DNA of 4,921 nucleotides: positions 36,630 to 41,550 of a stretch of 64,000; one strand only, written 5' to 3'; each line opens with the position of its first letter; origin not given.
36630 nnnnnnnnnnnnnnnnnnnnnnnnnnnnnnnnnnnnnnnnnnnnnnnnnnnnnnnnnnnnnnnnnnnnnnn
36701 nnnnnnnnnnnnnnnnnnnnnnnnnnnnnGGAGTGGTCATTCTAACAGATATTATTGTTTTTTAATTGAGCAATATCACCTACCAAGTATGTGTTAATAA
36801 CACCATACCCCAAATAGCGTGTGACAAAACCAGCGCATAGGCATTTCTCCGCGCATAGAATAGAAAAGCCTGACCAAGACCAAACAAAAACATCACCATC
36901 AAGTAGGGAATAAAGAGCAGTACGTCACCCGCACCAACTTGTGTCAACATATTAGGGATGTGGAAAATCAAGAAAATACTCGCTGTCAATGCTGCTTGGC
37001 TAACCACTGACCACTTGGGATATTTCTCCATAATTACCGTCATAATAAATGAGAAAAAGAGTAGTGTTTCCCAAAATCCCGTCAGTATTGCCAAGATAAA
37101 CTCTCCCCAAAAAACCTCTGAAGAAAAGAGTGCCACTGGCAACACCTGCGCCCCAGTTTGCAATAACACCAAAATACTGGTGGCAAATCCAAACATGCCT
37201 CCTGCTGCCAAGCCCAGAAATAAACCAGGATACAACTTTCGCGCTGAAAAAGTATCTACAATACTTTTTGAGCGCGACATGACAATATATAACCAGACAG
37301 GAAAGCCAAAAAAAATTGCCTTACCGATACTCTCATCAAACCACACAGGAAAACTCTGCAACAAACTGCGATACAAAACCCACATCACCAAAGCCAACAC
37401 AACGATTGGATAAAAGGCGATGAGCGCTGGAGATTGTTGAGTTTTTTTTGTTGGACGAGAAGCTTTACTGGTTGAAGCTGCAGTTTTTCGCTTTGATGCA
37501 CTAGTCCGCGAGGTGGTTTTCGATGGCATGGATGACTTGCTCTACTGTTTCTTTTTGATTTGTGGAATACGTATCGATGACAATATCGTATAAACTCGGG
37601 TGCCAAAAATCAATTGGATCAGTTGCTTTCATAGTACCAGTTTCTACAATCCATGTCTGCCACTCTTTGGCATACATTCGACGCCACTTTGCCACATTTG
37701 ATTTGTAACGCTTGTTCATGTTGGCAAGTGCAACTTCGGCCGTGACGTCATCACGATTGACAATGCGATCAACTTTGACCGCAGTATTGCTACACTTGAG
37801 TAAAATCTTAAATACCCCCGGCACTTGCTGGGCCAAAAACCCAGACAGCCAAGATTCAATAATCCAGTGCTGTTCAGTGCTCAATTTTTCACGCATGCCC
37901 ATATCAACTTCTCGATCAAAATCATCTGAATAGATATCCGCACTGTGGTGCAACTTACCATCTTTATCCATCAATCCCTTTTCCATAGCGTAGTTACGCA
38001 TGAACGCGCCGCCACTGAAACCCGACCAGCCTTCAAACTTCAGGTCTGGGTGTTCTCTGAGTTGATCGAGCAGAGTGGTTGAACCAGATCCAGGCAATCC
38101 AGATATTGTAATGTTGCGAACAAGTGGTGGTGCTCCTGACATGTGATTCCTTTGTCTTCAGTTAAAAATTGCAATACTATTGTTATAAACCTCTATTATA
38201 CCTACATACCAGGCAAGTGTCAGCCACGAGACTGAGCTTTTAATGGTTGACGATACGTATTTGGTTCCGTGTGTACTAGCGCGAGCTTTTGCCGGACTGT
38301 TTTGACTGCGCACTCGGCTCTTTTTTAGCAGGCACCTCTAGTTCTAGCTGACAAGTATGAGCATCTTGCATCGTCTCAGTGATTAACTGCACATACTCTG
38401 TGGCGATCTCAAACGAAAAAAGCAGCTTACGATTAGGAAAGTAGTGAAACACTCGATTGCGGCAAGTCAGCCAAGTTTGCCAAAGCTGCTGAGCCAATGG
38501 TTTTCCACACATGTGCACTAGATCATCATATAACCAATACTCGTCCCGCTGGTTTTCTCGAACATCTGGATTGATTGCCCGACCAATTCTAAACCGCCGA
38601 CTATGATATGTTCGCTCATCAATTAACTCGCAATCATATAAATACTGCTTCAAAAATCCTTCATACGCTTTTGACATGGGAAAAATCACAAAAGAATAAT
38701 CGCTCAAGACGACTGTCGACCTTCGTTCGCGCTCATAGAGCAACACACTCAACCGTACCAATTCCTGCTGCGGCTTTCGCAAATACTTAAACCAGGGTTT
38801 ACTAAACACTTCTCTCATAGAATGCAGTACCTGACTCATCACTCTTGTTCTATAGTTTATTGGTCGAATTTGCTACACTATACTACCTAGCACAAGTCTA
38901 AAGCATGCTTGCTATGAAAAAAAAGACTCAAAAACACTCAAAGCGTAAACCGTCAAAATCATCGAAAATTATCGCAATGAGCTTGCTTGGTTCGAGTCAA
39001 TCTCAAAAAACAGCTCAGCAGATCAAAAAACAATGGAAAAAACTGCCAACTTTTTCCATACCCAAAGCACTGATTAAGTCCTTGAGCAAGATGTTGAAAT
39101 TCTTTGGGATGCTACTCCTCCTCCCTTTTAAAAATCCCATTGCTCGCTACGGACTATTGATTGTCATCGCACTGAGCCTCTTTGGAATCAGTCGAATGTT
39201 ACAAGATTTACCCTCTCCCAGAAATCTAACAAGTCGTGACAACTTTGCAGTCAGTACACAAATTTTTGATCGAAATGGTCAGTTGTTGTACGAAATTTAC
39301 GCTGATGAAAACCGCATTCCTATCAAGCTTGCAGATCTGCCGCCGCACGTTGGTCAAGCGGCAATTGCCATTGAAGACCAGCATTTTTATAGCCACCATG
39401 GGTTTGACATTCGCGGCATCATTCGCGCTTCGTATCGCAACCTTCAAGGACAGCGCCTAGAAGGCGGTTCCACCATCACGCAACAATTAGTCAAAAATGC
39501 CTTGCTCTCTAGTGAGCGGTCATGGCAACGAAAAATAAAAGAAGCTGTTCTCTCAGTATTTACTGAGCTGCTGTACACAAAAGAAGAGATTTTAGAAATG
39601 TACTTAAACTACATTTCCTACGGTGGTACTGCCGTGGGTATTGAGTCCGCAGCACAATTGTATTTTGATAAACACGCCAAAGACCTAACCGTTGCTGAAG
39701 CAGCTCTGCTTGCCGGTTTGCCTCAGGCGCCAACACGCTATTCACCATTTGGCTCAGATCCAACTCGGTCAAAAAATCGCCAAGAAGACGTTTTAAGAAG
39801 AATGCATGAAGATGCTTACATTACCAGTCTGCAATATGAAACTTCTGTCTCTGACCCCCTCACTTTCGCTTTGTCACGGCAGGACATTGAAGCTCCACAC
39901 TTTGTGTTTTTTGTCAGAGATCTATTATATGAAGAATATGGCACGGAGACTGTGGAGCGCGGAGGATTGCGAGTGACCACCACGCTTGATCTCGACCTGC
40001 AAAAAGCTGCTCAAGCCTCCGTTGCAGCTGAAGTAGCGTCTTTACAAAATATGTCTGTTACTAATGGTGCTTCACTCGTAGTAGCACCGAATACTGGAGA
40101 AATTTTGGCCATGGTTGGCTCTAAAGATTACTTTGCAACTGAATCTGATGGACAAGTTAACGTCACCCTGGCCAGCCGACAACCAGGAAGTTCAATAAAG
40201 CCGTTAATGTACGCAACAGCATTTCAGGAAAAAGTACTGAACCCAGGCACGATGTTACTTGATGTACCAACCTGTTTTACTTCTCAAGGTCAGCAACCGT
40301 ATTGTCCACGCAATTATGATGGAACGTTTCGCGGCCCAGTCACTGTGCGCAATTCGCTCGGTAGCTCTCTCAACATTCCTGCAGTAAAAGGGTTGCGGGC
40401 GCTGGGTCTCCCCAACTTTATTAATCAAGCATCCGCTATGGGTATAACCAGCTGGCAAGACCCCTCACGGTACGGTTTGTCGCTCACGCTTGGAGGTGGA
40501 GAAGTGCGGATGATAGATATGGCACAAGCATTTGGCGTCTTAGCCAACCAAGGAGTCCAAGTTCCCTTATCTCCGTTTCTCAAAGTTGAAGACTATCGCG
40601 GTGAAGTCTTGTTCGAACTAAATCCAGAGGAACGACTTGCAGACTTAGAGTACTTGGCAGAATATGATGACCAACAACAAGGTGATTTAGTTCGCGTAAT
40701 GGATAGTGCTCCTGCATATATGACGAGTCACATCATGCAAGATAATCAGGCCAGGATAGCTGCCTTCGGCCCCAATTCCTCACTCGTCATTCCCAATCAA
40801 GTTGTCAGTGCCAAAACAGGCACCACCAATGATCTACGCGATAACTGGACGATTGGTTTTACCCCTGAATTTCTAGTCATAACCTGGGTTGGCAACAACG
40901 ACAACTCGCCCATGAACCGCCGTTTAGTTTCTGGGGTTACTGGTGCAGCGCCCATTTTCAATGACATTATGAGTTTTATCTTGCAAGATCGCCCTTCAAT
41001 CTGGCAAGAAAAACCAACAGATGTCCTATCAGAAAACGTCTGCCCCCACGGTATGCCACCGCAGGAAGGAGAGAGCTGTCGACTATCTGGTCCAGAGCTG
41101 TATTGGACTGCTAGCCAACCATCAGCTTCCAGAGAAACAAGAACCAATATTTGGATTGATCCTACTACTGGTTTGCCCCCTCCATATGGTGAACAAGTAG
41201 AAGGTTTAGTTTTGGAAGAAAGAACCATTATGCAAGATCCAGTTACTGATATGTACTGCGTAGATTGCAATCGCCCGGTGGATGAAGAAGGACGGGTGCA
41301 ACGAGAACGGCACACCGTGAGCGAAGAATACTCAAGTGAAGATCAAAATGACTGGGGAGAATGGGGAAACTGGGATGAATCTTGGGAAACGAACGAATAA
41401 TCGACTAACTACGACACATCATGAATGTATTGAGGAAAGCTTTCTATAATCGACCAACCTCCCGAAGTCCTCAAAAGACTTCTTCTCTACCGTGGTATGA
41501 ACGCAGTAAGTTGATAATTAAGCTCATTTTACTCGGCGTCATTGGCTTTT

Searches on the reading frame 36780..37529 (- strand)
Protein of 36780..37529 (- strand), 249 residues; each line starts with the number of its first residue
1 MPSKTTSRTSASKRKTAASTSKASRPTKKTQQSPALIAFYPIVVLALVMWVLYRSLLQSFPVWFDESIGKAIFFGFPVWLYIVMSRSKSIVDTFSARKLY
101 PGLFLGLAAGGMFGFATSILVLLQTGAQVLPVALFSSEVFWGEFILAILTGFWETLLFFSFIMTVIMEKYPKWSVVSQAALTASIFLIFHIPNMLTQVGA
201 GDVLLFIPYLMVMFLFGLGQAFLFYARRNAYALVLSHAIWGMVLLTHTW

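Call 13: search_protein_families(library=pfam, proteins=[window:36780-37529:-], max_evalue=0.01)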
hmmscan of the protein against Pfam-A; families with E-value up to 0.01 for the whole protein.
window:36780-37529:- (249 aa): 1 family
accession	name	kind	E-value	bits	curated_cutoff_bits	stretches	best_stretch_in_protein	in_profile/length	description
PF02517.21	Rce1-like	-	6.5e-07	30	22.4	1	140-241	5-91/93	Type II CAAX prenyl endopeptidase Rce1-like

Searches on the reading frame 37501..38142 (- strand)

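Call 13: search_protein_families(library=pfam, proteins=[window:37501-38142:-], max_evalue=0.01)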
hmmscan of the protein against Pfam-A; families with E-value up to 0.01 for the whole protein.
window:37501-38142:- (213 aa): 3 families
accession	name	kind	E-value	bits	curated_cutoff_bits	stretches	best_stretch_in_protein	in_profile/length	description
PF13238.12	AAA_18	-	1.3e-09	39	29.4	1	11-134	1-115/128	AAA domain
PF13207.12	AAA_17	-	6.9e-07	30.1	27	1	15-129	2-107/136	AAA domain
PF13189.12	Cytidylate_kin2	-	3.1e-06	27.9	28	1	58-191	70-174/176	Cytidylate kinase-like family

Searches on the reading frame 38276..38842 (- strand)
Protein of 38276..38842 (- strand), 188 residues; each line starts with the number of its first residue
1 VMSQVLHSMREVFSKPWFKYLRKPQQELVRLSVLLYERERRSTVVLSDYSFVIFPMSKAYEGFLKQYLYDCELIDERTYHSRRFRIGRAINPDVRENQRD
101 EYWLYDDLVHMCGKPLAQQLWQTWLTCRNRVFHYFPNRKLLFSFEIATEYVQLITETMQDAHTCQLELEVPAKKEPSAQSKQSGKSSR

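Call 14: search_protein_families(library=pfam, proteins=[window:38276-38842:-], max_evalue=0.01)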
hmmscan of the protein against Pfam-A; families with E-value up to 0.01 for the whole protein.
window:38276-38842:- (188 aa): 2 families
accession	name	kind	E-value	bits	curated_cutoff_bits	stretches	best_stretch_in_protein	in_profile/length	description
PF19034.5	RnlA-toxin_DBD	-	0.00033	21.5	27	1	41-73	36-69/125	RNase LS, bacterial toxin DBD domain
PF18869.6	HEPN_RnaseLS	-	0.00098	19.9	29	1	44-74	23-53/124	RnaseLS-like HEPN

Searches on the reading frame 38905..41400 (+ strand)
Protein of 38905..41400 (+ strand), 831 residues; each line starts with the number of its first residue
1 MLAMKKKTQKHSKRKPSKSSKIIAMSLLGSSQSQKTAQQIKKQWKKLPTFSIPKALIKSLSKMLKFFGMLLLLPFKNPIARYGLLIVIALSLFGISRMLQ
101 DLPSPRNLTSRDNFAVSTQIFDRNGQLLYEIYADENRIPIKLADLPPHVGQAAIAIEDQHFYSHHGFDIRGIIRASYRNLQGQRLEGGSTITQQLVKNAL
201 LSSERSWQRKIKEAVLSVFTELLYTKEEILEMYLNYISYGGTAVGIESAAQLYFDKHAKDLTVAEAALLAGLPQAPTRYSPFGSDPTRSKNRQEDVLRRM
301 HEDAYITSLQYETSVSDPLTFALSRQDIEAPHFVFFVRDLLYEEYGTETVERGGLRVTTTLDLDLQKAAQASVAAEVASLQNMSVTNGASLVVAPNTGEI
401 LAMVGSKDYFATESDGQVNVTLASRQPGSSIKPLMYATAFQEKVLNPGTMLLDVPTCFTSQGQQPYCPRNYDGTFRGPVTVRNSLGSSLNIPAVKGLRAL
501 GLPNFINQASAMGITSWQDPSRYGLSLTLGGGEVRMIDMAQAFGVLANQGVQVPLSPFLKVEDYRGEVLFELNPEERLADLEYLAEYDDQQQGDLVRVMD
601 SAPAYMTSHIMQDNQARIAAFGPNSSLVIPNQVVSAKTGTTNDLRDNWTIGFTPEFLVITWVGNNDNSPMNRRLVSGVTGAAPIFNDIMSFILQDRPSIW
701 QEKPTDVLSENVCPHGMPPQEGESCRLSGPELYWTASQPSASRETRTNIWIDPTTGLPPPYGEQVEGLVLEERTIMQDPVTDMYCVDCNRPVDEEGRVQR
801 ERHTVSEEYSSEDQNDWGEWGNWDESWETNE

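Call 68: search_protein_families(library=pfam, proteins=[window:38905-41400:+], max_evalue=0.00001)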
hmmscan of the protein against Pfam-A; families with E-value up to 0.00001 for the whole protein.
window:38905-41400:+ (831 aa): 2 families
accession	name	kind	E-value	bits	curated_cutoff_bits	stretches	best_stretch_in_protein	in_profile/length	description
PF00912.28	Transgly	-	2.6e-62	209.8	27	1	125-301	2-178/178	Transglycosylase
PF00905.27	Transpeptidase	-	2.3e-18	66.9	22.1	1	389-689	2-298/299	Penicillin binding protein transpeptidase domain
